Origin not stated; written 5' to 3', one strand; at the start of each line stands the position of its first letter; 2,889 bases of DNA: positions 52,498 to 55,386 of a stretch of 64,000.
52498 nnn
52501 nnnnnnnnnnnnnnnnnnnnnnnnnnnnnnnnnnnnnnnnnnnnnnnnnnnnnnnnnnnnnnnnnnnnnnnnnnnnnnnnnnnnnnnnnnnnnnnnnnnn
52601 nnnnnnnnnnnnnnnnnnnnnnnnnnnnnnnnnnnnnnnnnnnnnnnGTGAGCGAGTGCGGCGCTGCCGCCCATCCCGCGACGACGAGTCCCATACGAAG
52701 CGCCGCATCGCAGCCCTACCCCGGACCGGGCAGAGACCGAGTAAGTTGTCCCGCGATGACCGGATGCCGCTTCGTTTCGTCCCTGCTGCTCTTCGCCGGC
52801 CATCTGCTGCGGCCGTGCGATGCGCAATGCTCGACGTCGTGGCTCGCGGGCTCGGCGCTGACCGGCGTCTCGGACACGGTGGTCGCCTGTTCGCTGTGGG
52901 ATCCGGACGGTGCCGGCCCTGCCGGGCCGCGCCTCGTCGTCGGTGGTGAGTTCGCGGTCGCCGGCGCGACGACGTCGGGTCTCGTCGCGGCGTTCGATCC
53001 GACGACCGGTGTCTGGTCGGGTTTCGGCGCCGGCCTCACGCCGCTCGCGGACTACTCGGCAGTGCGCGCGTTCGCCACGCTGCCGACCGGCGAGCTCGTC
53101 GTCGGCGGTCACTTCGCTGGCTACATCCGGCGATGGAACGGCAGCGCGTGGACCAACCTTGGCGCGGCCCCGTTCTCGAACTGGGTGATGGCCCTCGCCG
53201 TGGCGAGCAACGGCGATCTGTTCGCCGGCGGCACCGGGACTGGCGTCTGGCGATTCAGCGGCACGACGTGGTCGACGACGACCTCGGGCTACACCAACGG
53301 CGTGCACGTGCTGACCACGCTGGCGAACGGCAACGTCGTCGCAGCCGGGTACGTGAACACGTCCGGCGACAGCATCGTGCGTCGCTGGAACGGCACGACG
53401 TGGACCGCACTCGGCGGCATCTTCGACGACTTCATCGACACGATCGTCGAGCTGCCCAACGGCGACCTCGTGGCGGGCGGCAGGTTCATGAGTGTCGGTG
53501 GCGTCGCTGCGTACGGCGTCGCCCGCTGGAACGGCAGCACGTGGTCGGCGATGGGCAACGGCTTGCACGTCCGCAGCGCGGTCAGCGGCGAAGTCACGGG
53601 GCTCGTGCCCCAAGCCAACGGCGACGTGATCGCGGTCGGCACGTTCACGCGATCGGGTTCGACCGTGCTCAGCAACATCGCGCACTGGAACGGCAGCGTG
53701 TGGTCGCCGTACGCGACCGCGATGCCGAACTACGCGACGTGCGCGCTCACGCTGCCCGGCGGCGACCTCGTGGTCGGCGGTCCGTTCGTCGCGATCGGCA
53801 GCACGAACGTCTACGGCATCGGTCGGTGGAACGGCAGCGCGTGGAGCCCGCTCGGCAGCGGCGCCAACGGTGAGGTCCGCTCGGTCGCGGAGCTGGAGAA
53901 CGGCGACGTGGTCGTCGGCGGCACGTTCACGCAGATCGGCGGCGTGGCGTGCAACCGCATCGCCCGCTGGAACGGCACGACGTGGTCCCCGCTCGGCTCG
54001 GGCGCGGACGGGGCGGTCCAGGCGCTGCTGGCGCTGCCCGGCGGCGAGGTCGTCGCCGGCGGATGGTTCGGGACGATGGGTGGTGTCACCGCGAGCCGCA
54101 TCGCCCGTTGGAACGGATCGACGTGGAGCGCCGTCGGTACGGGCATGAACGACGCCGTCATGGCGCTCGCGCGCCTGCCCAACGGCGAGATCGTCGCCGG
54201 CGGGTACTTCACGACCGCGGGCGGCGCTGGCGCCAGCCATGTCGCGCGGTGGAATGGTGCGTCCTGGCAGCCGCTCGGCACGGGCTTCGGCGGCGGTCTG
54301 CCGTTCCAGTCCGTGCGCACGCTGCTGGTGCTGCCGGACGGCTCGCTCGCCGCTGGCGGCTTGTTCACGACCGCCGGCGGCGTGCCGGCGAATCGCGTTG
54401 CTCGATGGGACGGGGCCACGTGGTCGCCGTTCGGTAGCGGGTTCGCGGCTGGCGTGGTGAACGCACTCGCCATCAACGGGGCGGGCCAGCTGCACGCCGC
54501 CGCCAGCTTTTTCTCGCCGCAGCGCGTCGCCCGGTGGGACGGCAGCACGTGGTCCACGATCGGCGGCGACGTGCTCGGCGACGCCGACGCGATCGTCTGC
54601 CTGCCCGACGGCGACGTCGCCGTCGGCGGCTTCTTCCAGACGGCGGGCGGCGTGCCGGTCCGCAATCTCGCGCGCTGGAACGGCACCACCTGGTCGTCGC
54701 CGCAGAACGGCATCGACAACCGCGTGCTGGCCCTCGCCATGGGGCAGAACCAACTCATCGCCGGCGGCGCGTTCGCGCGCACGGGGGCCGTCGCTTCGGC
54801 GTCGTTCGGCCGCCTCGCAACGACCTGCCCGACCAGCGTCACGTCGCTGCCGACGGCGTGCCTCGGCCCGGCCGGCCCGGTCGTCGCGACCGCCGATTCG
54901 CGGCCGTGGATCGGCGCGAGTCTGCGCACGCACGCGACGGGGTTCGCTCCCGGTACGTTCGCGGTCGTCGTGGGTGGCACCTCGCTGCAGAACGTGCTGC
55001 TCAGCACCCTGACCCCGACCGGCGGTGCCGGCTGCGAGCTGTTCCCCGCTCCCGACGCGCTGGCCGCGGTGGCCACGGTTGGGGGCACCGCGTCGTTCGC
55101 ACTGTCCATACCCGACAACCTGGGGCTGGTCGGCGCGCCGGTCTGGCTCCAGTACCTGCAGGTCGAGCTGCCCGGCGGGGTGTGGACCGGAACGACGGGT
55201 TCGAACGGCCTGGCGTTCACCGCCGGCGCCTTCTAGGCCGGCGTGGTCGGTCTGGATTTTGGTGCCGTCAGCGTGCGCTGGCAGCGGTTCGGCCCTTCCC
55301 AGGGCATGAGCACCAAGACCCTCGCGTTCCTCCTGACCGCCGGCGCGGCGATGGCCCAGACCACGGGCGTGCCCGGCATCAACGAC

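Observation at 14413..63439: Recurrent ~110-135 aa C-terminal module shared by six unrelated giant secreted proteins and two mini-ORFs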

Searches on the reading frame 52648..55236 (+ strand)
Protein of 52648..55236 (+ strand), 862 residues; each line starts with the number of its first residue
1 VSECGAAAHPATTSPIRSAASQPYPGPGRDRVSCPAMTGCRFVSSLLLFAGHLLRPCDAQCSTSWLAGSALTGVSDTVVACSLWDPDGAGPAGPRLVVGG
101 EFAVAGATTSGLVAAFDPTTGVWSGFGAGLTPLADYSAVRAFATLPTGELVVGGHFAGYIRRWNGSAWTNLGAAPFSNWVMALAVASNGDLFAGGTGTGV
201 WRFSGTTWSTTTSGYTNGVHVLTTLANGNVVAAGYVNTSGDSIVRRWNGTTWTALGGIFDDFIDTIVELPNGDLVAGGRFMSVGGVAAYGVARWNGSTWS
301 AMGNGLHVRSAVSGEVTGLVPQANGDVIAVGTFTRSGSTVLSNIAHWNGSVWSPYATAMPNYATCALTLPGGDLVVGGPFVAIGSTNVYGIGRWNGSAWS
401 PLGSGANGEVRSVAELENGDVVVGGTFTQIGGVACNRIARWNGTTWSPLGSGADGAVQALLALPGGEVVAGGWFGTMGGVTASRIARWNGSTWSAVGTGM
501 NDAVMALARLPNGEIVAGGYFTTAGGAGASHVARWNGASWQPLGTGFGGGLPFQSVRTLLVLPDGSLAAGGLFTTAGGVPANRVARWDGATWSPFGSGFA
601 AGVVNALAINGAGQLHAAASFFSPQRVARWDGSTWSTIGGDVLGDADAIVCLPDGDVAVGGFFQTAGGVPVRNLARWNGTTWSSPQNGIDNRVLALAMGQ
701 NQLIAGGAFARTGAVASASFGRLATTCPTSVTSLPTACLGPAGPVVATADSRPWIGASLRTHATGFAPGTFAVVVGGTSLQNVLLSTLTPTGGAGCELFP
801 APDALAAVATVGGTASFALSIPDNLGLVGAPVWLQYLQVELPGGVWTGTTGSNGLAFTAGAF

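Call 4: search_protein_families(library=pfam, proteins=[window:52648-55236:+], max_evalue=1)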
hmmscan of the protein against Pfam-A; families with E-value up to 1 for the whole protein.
window:52648-55236:+ (862 aa): 3 families
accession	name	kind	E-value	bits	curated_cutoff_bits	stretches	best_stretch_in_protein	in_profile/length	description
PF12768.13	Rax2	-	2.1e-20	73.6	28.8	4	401-559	18-178/254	Rax2 C-terminal beta propeller domain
PF17164.10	DUF5122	-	5.3e-17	62.2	27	5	511-534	2-25/36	Domain of unknown function (DUF5122) beta-propeller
PF19565.4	DUF6087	-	3e-14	53.6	27.1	0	436-455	44-63/99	Family of unknown function (DUF6087)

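Call 6: search_protein_families(library=ncbifam, proteins=[window:52648-55236:+], max_evalue=1)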
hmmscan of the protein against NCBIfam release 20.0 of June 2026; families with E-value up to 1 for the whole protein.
window:52648-55236:+ (862 aa): 1 family
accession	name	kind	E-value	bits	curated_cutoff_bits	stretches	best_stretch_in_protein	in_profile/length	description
TIGR02608.1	delta_60_rpt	domain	0.001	18.9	76.5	0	220-248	4-35/55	delta-60 repeat domain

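Call 45: find_related_loci(query=window:52747-55233:+, collection=genome_contigs, flank=10000)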
Query window:52747-55233:+ (829 aa) in genome_contigs; peptide patterns used: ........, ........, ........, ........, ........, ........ (x = any residue, [..] = any of these).
309 stretches matched a pattern; 40 encode a relative of the query (tblastn E <= 1e-3); 40 distinct loci.
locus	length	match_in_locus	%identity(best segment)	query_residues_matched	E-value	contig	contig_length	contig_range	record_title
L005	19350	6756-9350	34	1-829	7e-104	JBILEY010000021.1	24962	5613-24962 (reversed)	MAG: Planctomycetota bacterium isolate ME2016-07-29_3300044622_group7_bin193 Rohwer_bin1783_scaffold_1099_c1, whole geno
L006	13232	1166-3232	37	4-728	2e-89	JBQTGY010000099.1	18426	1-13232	MAG: Pseudomarimonas sp. isolate SAW311 c_000000078911, whole genome shotgun sequence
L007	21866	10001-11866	37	99-708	1e-84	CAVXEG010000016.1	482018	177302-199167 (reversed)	MAG: uncultured Verrucomicrobiae bacterium isolate MFD02199.bin.2.8 genome assembly, contig: contig_7141, whole genome s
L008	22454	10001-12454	30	26-829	8e-79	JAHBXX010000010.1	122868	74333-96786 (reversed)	MAG: Planctomycetota bacterium isolate ACE_PLA30 PLA30_10, whole genome shotgun sequence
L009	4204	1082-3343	32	21-680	1e-69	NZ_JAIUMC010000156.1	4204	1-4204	MAG: Natronospirillum sp. isolate PBR18_bin05A bin05A.contig0155, whole genome shotgun sequence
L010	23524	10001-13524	34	51-697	2e-62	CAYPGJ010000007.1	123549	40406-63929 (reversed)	MAG TPA_asm: uncultured Phycisphaeraceae bacterium isolate binchicken_co322_86 genome assembly, contig: NODE_254_length_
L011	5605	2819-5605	32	1-703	5e-59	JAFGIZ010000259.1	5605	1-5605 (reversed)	MAG: Lentisphaerae bacterium isolate Zod_Metabat.245 k87_12523596, whole genome shotgun sequence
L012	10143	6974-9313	33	28-701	2e-74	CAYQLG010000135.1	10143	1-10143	MAG TPA_asm: uncultured Planctomycetales bacterium isolate SRP290908_co1_150 genome assembly, contig: NODE_9607_length_1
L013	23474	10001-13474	40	63-687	9e-55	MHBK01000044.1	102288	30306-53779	MAG: Lentisphaerae bacterium GWF2_57_35 gwf2_scaffold_370, whole genome shotgun sequence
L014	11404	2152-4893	40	58-702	4e-49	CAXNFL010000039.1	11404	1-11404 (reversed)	MAG: Kiritimatiellia bacterium isolate MiH-14oct19-170 genome assembly, contig: MiH-14oct19-C12012, whole genome shotgun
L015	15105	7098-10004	38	108-705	3e-51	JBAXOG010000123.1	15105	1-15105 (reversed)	MAG: bacterium isolate ELA499 MAG499_123, whole genome shotgun sequence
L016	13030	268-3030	39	60-702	3e-46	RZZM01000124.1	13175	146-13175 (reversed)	MAG: Spartobacteria bacterium isolate INTA.AUR.068 contig-100_2142, whole genome shotgun sequence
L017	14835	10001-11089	36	60-684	2e-42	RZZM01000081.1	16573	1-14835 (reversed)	MAG: Spartobacteria bacterium isolate INTA.AUR.068 contig-100_1481, whole genome shotgun sequence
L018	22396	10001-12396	38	4-694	4e-40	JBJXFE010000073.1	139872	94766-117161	MAG: Phycisphaerales bacterium isolate F1F2.bin.534 k127_4046316, whole genome shotgun sequence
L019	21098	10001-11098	33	63-688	7e-39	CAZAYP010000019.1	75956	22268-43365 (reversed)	MAG TPA_asm: uncultured Verrucomicrobiota bacterium isolate SRP272421_co3_169 genome assembly, contig: NODE_324_length_7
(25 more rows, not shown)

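Call 84: find_encoding_contigs(protein=window:52747-55236:+, flank=4000, max_places=3)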
Protein window:52747-55236:+ (829 aa): no gene with exactly this product is on record in the collection.

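Call 85: find_encoding_contigs(protein=window:52648-55236:+, flank=4000, max_places=3)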
Protein window:52648-55236:+ (862 aa): no gene with exactly this product is on record in the collection.

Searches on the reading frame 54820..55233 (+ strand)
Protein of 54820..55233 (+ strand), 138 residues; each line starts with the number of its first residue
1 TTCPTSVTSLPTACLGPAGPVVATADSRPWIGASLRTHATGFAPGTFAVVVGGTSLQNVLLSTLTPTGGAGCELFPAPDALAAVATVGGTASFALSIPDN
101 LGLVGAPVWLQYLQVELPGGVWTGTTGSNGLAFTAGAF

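Call 30: find_homologous_proteins(query=A3, max_evalue=0.00001)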
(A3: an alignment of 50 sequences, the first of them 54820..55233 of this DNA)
Query A3 (50 sequences) (138 aa, profile of the alignment): 1 proteins with E <= 0.00001 among 7754 candidates.
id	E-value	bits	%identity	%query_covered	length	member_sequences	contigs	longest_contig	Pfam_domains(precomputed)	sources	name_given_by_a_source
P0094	4.1e-28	116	28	31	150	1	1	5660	-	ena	-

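Call 35: predict_structure(alignment_id=A3)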
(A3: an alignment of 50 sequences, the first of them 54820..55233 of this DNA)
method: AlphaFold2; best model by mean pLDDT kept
length: 138 residues; sequences in the alignment: 50
mean_pLDDT: 96.1   pTM: 0.89
mean pLDDT of the five models: 96.1, 96.1, 96.0, 95.2, 94.8
residues with pLDDT >= 90: 134; 70-90: 4; 50-70: 0; < 50: 0
segments of 3 or more residues with pLDDT < 50: none
pLDDT, mean of each block of 10 residues (from residue 1): 96 92 98 98 95 97 95 96 96 98 97 95 96 97
secondary structure, 60 per line:
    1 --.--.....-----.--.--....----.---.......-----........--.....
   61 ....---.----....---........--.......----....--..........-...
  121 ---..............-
elements in order: E6-10 E22-25 E34-40 E46-53 E56-60 H61-64 E73-76 E80-87 E90-96 E107-116 E124-137

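Call 39: fold_search(model_id=the predicted structure, library=pdb)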
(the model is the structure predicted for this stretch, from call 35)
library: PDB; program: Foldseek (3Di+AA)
matches with E <= 10: 1288; with E <= 0.001: 0
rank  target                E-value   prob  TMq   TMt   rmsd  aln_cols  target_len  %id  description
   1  6r4n_E                5.1e-02  0.66  0.30  0.30  11.3       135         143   12  Crystal structure of S. cerevisia Niemann-Pick type C protein NPC2 with ergosterol bound (released 2019-09-25)
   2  8xgl_B                6.5e-02  0.95  0.40  0.43   6.0       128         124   14  Structure of the Magnaporthe oryzae effector NIS1 (released 2024-09-18)
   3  7ntl                  7.5e-02  0.87  0.38  0.27   8.1       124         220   12  AA9 lytic polysaccharide monooxygenase (LPMO) from Malbranchea cinnamomea (released 2021-08-11)
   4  5cl2_B                7.9e-02  0.77  0.35  0.23   8.5       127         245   12  Crystal structure of Spo0M, sporulation control protein, from Bacillus subtilis. (released 2015-12-16)
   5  7qqb_H                8.3e-02  0.77  0.35  0.39   9.1       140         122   11  Crystal structure of the envelope glycoprotein complex of Puumala virus in complex with the scFv fragment of the broad (released 2023-06-21)
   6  6r4m_C                8.3e-02  0.54  0.29  0.27  11.2       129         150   11  Crystal structure of S. cerevisia Niemann-Pick type C protein NPC2 (released 2019-09-25)
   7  2zot_C                8.3e-02  0.47  0.29  0.28  12.8       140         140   11  Crystal structure of human F-spondin reeler domain (fragment 1) (released 2008-10-14)
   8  9npn_C                8.7e-02  0.92  0.38  0.10   6.7       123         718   10  Crystal structure of the inactive conformation of a glycoside hydrolase (CapGH2b - E465A Mutant) from the GH2 family i (released 2025-11-12)
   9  8xgl_A                9.2e-02  0.94  0.42  0.47   5.8       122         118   14  Structure of the Magnaporthe oryzae effector NIS1 (released 2024-09-18)
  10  2cbq_A                9.6e-02  0.90  0.35  0.42   8.8       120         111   18  Crystal structure of the neocarzinostatin 1Tes15 mutant bound to testosterone hemisuccinate. (released 2006-03-22)
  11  6ld0_A                1.1e-01  0.91  0.38  0.12   6.3       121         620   14  Structure of Bifidobacterium dentium beta-glucuronidase complexed with C6-hexyl uronic isofagomine (released 2021-01-27)
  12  5b71_E                1.1e-01  0.95  0.38  0.53   4.9       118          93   13  Crystal structure of complement C5 in complex with SKY59 (released 2017-05-03)
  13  6r4n_B                1.1e-01  0.44  0.28  0.28  11.3       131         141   11  Crystal structure of S. cerevisia Niemann-Pick type C protein NPC2 with ergosterol bound (released 2019-09-25)
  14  2cbq_B                1.2e-01  0.93  0.40  0.47   8.3       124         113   15  Crystal structure of the neocarzinostatin 1Tes15 mutant bound to testosterone hemisuccinate. (released 2006-03-22)
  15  9wsv_C                1.2e-01  0.87  0.44  0.20   9.8       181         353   12  Cryo-EM structure of DAMGO-muOR-arrestin-1-Fab30 complex (released 2025-11-26)
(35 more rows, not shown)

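Call 43: search_solved_structures(query=A3, max_evalue=10)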
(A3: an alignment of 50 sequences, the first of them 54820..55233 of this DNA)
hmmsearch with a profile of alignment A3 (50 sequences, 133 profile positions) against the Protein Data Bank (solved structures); distinct sequences matched with E-value up to 10: 3.
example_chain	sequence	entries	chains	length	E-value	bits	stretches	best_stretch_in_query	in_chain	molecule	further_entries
6pux_A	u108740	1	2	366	0.34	14.4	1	4-60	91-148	Homoserine O-acetyltransferase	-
7ryt_A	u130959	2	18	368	0.35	14.3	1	4-60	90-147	Homoserine O-acetyltransferase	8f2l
5w8p_A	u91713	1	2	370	1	12.9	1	4-59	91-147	Homoserine O-acetyltransferase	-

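Call 51: search_protein_families(library=pfam, alignment_id=A3, max_evalue=1)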
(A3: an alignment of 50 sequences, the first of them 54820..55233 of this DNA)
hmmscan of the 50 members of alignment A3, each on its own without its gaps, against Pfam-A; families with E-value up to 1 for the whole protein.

A. member 1, window:54820-55233:+ (138 aa): 0 families

B. families by the number of members that match (of 50 scanned): 6 families
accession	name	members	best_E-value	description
PF06536.16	Av_adeno_fibre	1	0.022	Avian adenovirus fibre, N-terminal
PF00953.26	Glycos_transf_4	1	0.027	Glycosyl transferase family 4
PF21815.4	PAS_PdeA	1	0.037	PdeA-like PAS domain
PF24062.1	DUF7362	1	0.22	Domain of unknown function (DUF7362)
PF19291.4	TREH_N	1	0.24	Trehalase-like, N-terminal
PF03411.18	Peptidase_M74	1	0.28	Penicillin-insensitive murein endopeptidase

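Call 71: search_protein_families(library=ncbifam, alignment_id=A3, max_evalue=1)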
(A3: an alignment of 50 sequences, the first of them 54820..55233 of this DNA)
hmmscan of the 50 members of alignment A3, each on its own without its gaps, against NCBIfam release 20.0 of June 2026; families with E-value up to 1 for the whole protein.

A. member 1, window:54820-55233:+ (138 aa): 0 families

B. families by the number of members that match (of 50 scanned): 10 families
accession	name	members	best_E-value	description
NF007330.0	PRK09818.1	2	0.051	kinase inhibitor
NF009834.0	PRK13309.1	1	0.053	urease subunit alpha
NF005012.1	PRK06411.1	1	0.07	NADH-quinone oxidoreductase subunit NuoB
NF001667.0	PRK00431.2-3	1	0.083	ADP-ribose-binding protein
NF007795.0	PRK10497.1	1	0.14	phage shock protein PspD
TIGR02214.1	spoVD_pbp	1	0.15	stage V sporulation protein D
NF033865.1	fusolisin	1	0.16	fusolisin family autotransporter serine protease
NF006947.1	PRK09429.1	1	0.22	penicillin-insensitive murein endopeptidase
NF045821.1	PgAcgDacpgdA1_Bac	1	0.29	peptidoglycan-N-acetylglucosamine deacetylase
NF011453.0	PRK14873.1-3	1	0.33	primosome assembly protein PriA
